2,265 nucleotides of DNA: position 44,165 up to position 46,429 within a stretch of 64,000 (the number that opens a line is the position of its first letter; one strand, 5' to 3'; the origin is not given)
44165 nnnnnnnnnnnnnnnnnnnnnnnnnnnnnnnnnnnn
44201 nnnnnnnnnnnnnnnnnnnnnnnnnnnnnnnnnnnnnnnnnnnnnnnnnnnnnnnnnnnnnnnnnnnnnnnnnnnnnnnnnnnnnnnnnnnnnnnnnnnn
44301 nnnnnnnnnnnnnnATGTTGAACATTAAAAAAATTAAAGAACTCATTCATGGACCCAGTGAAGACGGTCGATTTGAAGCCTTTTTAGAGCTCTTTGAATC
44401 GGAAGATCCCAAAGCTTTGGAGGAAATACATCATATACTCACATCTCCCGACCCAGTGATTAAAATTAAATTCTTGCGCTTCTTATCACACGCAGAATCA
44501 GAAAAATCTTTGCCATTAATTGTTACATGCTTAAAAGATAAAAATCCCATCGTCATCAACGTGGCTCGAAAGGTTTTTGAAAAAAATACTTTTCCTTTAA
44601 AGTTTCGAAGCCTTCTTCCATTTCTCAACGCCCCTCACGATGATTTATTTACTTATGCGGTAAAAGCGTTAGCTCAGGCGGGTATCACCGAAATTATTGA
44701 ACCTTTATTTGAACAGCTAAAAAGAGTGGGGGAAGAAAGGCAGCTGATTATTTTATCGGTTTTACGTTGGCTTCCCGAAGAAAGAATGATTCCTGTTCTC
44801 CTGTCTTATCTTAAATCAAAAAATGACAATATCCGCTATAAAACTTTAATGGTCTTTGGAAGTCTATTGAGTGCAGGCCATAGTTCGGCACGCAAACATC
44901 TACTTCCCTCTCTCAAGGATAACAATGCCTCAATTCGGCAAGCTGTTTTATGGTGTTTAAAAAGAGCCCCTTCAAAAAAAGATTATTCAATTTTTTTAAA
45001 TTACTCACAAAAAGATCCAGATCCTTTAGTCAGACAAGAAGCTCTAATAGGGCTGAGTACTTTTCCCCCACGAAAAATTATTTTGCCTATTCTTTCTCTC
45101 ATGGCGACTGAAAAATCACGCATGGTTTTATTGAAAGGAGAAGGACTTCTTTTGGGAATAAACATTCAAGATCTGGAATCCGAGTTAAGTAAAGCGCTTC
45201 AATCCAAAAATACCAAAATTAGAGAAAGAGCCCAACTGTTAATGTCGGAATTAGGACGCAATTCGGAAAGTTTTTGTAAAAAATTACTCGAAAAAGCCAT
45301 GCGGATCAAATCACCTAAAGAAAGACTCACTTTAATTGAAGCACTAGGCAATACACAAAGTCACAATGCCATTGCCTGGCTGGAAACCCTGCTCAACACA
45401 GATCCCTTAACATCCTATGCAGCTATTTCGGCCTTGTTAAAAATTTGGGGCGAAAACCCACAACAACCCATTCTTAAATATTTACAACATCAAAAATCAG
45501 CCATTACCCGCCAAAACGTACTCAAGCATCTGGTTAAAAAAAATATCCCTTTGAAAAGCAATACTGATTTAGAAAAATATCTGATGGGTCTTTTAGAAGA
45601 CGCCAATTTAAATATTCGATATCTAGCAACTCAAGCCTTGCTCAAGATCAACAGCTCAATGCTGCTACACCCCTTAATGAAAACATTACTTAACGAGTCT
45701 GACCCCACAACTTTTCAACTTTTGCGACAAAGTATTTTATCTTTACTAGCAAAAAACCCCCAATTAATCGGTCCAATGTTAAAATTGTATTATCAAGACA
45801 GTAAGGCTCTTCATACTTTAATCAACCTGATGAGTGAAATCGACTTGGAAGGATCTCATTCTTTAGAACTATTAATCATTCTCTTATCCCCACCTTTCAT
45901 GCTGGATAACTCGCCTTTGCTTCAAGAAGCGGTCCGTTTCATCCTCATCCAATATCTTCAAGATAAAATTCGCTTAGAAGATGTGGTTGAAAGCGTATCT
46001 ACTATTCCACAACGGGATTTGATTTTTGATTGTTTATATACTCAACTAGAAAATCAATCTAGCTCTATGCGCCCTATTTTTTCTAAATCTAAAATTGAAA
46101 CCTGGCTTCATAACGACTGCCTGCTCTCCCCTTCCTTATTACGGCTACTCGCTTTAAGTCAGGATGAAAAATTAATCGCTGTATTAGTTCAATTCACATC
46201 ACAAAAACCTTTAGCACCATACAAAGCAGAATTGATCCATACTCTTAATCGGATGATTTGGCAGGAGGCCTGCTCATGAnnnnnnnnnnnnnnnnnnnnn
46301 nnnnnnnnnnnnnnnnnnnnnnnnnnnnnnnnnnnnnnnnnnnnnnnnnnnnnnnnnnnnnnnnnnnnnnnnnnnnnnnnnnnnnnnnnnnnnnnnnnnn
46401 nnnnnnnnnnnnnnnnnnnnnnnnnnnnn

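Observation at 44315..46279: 654-aa HEAT-repeat (PBS-lyase-like) protein translationally coupled between pelE- and pelF-like genes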

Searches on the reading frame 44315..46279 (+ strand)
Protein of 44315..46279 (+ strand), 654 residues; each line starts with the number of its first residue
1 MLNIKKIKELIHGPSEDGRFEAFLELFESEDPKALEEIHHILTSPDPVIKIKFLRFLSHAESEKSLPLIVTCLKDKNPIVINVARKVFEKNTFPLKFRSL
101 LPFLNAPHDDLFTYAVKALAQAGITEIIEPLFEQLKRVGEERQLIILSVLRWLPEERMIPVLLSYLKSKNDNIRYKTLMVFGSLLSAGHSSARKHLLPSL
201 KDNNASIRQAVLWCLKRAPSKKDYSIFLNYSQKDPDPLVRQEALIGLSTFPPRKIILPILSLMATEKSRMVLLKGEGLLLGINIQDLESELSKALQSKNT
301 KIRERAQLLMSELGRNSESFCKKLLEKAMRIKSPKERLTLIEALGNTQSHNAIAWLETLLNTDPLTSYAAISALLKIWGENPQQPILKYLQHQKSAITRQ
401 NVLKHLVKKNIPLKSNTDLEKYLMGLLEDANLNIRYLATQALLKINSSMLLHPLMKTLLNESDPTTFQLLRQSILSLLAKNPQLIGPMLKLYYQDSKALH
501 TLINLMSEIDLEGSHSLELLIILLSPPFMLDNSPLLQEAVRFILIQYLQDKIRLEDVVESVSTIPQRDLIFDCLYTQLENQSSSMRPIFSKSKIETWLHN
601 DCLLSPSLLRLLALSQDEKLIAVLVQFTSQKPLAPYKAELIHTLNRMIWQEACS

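Call 6: search_protein_families(library=pfam, proteins=[window:44315-46279:+], max_evalue=0.01)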
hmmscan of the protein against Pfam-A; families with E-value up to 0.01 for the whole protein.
window:44315-46279:+ (654 aa): 9 families
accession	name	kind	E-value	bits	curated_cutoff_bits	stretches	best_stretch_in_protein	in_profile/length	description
PF13646.12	HEAT_2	-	1.8e-36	124.7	27.7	5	159-247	1-87/88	HEAT repeats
PF02985.28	HEAT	-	8.3e-18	63.2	23.5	0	195-216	4-25/31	HEAT repeat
PF13513.12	HEAT_EZ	-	7.7e-09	36.3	27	0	195-217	32-54/55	HEAT-like repeat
PF12717.13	Cnd1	-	9.9e-08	32.6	26.4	0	157-227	21-94/162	non-SMC mitotic condensation complex subunit 1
PF11838.14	ERAP1_C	-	1.5e-05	25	38.2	0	74-209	139-265/318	ERAP1-like C-terminal domain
PF03130.22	HEAT_PBS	-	0.0012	19.6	20.9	0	337-361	2-26/27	PBS lyase HEAT-like repeat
PF11841.14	ELMO_ARM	-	0.0031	17.8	27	0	155-212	95-150/154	ELMO, armadillo-like helical domain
PF24993.1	GNC1_N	-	0.0069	16.6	26.3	0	158-186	80-108/134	Stalled ribosome sensor GCN1 N-terminal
PF14666.11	RICTOR_M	-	0.0074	16.5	27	0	302-346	58-102/104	Rapamycin-insensitive companion of mTOR, middle domain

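Call 7: search_protein_families(library=ncbifam, proteins=[window:44315-46279:+], max_evalue=0.01)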
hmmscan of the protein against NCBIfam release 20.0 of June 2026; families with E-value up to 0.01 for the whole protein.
window:44315-46279:+ (654 aa): 3 families
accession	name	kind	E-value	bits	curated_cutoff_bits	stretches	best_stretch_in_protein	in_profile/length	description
NF045915.1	PhycobilmeDegNblB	equivalog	8.1e-10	38.6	300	1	36-239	4-208/214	phycobilisome degradation protein NblB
TIGR02270.1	TIGR02270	subfamily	9.4e-07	28.2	206.8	0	322-461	89-221/410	TIGR02270 family protein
NF010374.0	PRK13800.1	equivalog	0.0025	16.1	1196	0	69-306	627-859/898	fumarate reductase/succinate dehydrogenase flavoprotein subunit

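Call 8: find_homologous_proteins(query=window:44315-46279:+, max_evalue=0.001)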
Query window:44315-46279:+ (654 aa): 21 proteins with E <= 0.001 among 8000 candidates.
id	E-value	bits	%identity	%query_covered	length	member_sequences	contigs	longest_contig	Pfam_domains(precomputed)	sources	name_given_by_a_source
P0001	0.0e+0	1411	100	100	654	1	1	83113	PF12717.14,PF02985.29,PF11838.15,PF13513.13,PF13646.13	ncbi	-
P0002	1.7e-119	418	38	87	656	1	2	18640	PF00514.30,PF02985.29,PF03130.23,PF13513.13,PF13646.13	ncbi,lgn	-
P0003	6.3e-110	387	34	99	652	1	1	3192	PF12717.14,PF02985.29,PF13646.13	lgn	-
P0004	2.1e-106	375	35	98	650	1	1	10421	PF02985.29,PF13513.13,PF13646.13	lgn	-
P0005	2.8e-104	368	32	99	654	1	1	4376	PF02985.29,PF13646.13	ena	-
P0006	8.3e-97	343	33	89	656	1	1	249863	PF02985.29,PF13646.13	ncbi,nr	ncbi:MAG: HEAT repeat domain-containing protein [Deltaproteobacteria bacterium]|nr:HEAT repeat domai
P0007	5.9e-96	341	32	99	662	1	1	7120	PF02985.29,PF13646.13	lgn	-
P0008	3.8e-92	328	32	92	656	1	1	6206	PF02985.29,PF13646.13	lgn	-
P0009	1.5e-75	273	33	81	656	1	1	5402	PF02985.29,PF13646.13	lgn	-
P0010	3.2e-14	71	23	74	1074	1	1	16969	PF12717.14,PF00514.30,PF10363.16,PF24714.2,PF12755.14,PF02985.29,PF01602.27,PF21581.4,PF01347.29,PF25786.1,PF03130.23,PF13513.13,PF13646.13,PF23227.2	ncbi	-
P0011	4.1e-11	60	23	71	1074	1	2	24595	PF21581.4,PF12717.14,PF00514.30,PF25786.1,PF02985.29,PF03130.23,PF13513.13,PF01602.27,PF13646.13,PF23227.2,PF25767.2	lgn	-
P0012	1.9e-9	55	21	52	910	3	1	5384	PF12717.14,PF00514.30,PF12755.14,PF02985.29,PF11838.15,PF01602.27,PF21581.4,PF01347.29,PF25786.1,PF03130.23,PF08448.17,PF20168.5,PF13513.13,PF13646.13,PF23227.2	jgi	-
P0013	6.3e-7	47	22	35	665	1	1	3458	PF12717.14,PF00514.30,PF24714.2,PF12755.14,PF02985.29,PF11838.15,PF01602.27,PF12765.14,PF21581.4,PF03130.23,PF27207.1,PF13513.13,PF13646.13,PF25151.2,PF23227.2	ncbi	-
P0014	4.0e-6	44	23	51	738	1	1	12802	PF12717.14,PF00514.30,PF01347.29,PF02985.29,PF03130.23,PF13513.13,PF01602.27,PF13646.13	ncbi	-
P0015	6.3e-6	43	22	32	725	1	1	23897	PF12717.14,PF00514.30,PF12755.14,PF02985.29,PF01602.27,PF21581.4,PF25786.1,PF03130.23,PF08448.17,PF13513.13,PF13646.13,PF23227.2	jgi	jgi:HEAT repeat protein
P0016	1.2e-5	42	22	33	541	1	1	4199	PF12717.14,PF00514.30,PF02985.29,PF13513.13,PF18991.6,PF01602.27,PF13646.13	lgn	-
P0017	1.9e-4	38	21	74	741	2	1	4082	PF00514.30,PF01347.29,PF02985.29,PF11838.15,PF03130.23,PF13513.13,PF01602.27,PF13646.13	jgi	-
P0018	3.0e-4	38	24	46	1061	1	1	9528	PF12717.14,PF00514.30,PF22646.3,PF12755.14,PF02985.29,PF11838.15,PF13401.13,PF01602.27,PF25767.2,PF21581.4,PF03130.23,PF05729.19,PF20168.5,PF13513.13,PF13646.13,PF23227.2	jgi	jgi:HEAT repeat protein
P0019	4.0e-4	37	22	65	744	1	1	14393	PF12717.14,PF02985.29,PF22956.3,PF11838.15,PF03130.23,PF13513.13,PF01602.27,PF13646.13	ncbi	ncbi:MAG TPA: HEAT repeat domain-containing protein [Thermoanaerobaculia bacterium]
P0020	4.2e-4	37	33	8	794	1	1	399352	PF12717.14,PF00514.30,PF24714.2,PF22646.3,PF12755.14,PF02985.29,PF01602.27,PF21581.4,PF25786.1,PF03130.23,PF13513.13,PF13646.13,PF23227.2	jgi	jgi:HEAT repeat protein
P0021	9.7e-4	36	26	25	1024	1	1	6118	PF12717.14,PF00514.30,PF25174.2,PF24814.2,PF23381.2,PF02985.29,PF25173.2,PF12894.14,PF25175.2,PF24817.2,PF24796.2,PF01602.27,PF21581.4,PF25172.2,PF03130.23,PF24807.2,PF27207.1,PF13513.13,PF13646.13,PF23414.2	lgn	-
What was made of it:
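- Checked: Orthologues of 650-662 aa at 32-38% identity reach E = 1.7e-119 (call 8).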

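Call 9: find_encoding_contigs(protein=P0006, flank=10000, max_places=3)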
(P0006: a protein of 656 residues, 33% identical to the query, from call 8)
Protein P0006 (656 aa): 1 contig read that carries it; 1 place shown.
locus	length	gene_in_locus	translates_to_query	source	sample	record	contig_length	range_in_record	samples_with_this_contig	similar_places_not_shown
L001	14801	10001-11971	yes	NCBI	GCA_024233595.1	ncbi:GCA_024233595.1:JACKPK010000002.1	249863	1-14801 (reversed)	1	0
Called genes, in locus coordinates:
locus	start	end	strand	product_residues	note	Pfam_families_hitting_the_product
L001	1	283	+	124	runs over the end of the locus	PF04480:DUF559, PF18741:MTES_1575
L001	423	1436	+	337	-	PF02541:Ppx-GppA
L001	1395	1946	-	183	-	-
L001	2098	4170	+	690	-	-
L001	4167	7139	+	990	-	PF00515:TPR_1 (faint), PF07719:TPR_2 (faint), PF13176:TPR_7 (faint), PF13428:TPR_14 (faint), PF13432:TPR_16 (faint), PF12895:ANAPC3 (faint), PF13174:TPR_6 (faint), PF13431:TPR_17 (faint), +3 more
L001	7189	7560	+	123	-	PF00072:Response_reg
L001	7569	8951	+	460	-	PF13492:GAF_3 (weak)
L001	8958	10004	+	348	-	PF13646:HEAT_2 (weak)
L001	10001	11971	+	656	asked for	PF02985:HEAT (faint), PF13646:HEAT_2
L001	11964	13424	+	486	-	PF11997:DUF3492, PF13439:Glyco_transf_4 (faint), PF00534:Glycos_transf_1, PF13692:Glyco_trans_1_4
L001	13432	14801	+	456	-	PF16933:PelG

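Call 10: find_encoding_contigs(protein=P0002, flank=10000, max_places=3)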
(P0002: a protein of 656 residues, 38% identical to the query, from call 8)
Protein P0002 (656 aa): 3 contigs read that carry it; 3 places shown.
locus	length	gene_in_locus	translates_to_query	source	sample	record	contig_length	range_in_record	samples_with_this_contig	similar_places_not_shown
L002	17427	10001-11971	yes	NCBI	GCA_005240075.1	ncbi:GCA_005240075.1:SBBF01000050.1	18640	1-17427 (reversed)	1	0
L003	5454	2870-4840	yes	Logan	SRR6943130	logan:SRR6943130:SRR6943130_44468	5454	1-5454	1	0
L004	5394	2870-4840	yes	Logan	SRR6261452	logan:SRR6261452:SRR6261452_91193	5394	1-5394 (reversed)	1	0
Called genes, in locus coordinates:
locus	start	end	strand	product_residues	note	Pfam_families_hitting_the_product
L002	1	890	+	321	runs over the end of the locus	-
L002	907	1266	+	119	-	PF00072:Response_reg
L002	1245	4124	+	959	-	PF03537:Glyco_hydro_114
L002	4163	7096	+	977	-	PF13174:TPR_6 (faint), PF13432:TPR_16 (faint), PF14559:TPR_19 (faint), PF13428:TPR_14 (faint)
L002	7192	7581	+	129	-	PF00072:Response_reg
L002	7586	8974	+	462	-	PF00990:GGDEF (weak)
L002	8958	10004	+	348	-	PF13646:HEAT_2 (weak)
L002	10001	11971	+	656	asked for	PF13513:HEAT_EZ (faint), PF00514:Arm (faint), PF03130:HEAT_PBS (faint), PF02985:HEAT (faint), PF13646:HEAT_2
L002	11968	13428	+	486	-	PF11997:DUF3492, PF13439:Glyco_transf_4, PF13579:Glyco_trans_4_4 (faint), PF00534:Glycos_transf_1, PF13692:Glyco_trans_1_4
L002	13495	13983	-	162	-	PF05168:HEPN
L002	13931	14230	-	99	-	PF01909:NTP_transf_2, PF18765:Polbeta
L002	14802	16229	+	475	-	PF16933:PelG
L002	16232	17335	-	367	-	PF01098:FTSW_RODA_SPOVE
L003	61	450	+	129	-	PF00072:Response_reg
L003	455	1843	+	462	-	PF00990:GGDEF (weak)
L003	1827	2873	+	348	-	PF13646:HEAT_2 (weak)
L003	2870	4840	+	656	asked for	PF13513:HEAT_EZ (faint), PF00514:Arm (faint), PF03130:HEAT_PBS (faint), PF02985:HEAT (faint), PF13646:HEAT_2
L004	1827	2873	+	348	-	PF13646:HEAT_2 (weak)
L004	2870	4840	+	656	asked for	PF13513:HEAT_EZ (faint), PF00514:Arm (faint), PF03130:HEAT_PBS (faint), PF02985:HEAT (faint), PF13646:HEAT_2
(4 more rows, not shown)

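Call 11: find_encoding_contigs(protein=P0004, flank=10000, max_places=3)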
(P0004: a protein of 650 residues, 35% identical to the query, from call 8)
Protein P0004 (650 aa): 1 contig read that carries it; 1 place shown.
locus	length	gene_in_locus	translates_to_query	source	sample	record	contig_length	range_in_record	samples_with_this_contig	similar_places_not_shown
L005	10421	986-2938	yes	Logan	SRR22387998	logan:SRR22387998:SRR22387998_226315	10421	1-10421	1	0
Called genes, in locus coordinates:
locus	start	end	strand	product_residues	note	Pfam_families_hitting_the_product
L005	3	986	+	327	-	?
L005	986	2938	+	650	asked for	PF13513:HEAT_EZ (faint), PF02985:HEAT (faint), PF13646:HEAT_2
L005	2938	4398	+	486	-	PF11997:DUF3492, PF13439:Glyco_transf_4 (faint), PF00534:Glycos_transf_1, PF13692:Glyco_trans_1_4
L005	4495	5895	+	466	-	PF16933:PelG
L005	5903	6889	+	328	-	PF03537:Glyco_hydro_114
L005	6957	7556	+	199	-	PF13338:AbiEi_4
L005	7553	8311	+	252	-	PF08843:AbiEii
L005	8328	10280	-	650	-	-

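Call 33: find_encoding_contigs(protein=P0001, flank=1000, max_places=2)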
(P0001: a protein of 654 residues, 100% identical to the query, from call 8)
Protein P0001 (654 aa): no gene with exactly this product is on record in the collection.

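Call 34: list_cluster_members(proteins=[P0001, P0002, P0006])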
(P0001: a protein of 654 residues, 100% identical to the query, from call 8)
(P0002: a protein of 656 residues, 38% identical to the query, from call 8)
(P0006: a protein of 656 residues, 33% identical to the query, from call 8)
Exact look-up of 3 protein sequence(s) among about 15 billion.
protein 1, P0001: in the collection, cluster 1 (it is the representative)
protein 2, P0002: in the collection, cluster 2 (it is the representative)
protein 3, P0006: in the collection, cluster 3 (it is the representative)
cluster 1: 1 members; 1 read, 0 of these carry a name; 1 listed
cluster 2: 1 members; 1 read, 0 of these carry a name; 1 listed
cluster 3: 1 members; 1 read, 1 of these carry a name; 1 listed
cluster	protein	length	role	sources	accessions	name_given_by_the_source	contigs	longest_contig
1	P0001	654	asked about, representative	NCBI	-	-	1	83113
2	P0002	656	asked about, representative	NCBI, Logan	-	-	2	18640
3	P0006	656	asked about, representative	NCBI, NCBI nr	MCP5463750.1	MAG: HEAT repeat domain-containing protein [Deltaproteobacteria bacterium] | HEAT repeat domain-containing protein [Deltaproteobacteria bacterium]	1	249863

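Call 35: predict_structure(alignment_id=A1)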
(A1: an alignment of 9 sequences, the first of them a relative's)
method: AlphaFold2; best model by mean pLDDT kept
length: 654 residues; sequences in the alignment: 9
mean_pLDDT: 88.6   pTM: 0.63
mean pLDDT of the five models: 88.6, 88.2, 85.4, 85.2, 84.4
residues with pLDDT >= 90: 335; 70-90: 297; 50-70: 19; < 50: 3
segments of 3 or more residues with pLDDT < 50: 652-654
pLDDT, mean of each block of 10 residues (from residue 1): 88 89 92 92 92 91 88 91 92 87 87 93 93 92 95 94 95 97 95 96 97 95 95 96 94 90 92 92 90 91 91 87 92 89 92 92 90 88 80 87 85 72 90 90 82 90 87 89 88 88 89 87 84 82 88 89 86 88 73 83 82 84 84 81 82 45
secondary structure, 60 per line:
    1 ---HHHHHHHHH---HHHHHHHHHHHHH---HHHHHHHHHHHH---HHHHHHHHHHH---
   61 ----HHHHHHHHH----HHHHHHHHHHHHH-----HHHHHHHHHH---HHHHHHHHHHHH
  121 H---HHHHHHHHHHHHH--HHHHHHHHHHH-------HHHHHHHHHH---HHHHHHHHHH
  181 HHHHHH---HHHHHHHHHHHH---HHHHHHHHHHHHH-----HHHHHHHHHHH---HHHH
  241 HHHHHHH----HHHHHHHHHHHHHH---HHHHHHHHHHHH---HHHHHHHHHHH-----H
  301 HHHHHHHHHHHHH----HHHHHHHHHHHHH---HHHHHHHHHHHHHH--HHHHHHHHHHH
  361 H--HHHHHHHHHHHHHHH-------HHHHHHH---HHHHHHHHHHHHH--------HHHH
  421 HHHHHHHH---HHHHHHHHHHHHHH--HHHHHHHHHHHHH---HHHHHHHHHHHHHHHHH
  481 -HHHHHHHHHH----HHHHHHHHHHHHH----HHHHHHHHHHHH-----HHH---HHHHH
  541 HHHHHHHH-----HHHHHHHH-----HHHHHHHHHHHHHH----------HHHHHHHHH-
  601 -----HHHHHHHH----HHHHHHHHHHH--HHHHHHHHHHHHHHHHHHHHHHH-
elements in order: H4-12 H16-28 H32-43 H47-57 H65-73 H78-90 H96-105 H109-121 H125-137 H140-150 H158-167 H171-186 H190-201 H205-217 H223-233 H237-247 H252-265 H269-280 H284-294 H300-313 H318-330 H334-347 H350-361 H364-378 H386-392 H396-408 H417-428 H432-445 H448-460 H464-480 H482-491 H496-508 H513-524 H536-548 H554-561 H567-580 H591-599 H606-613 H618-628 H631-653
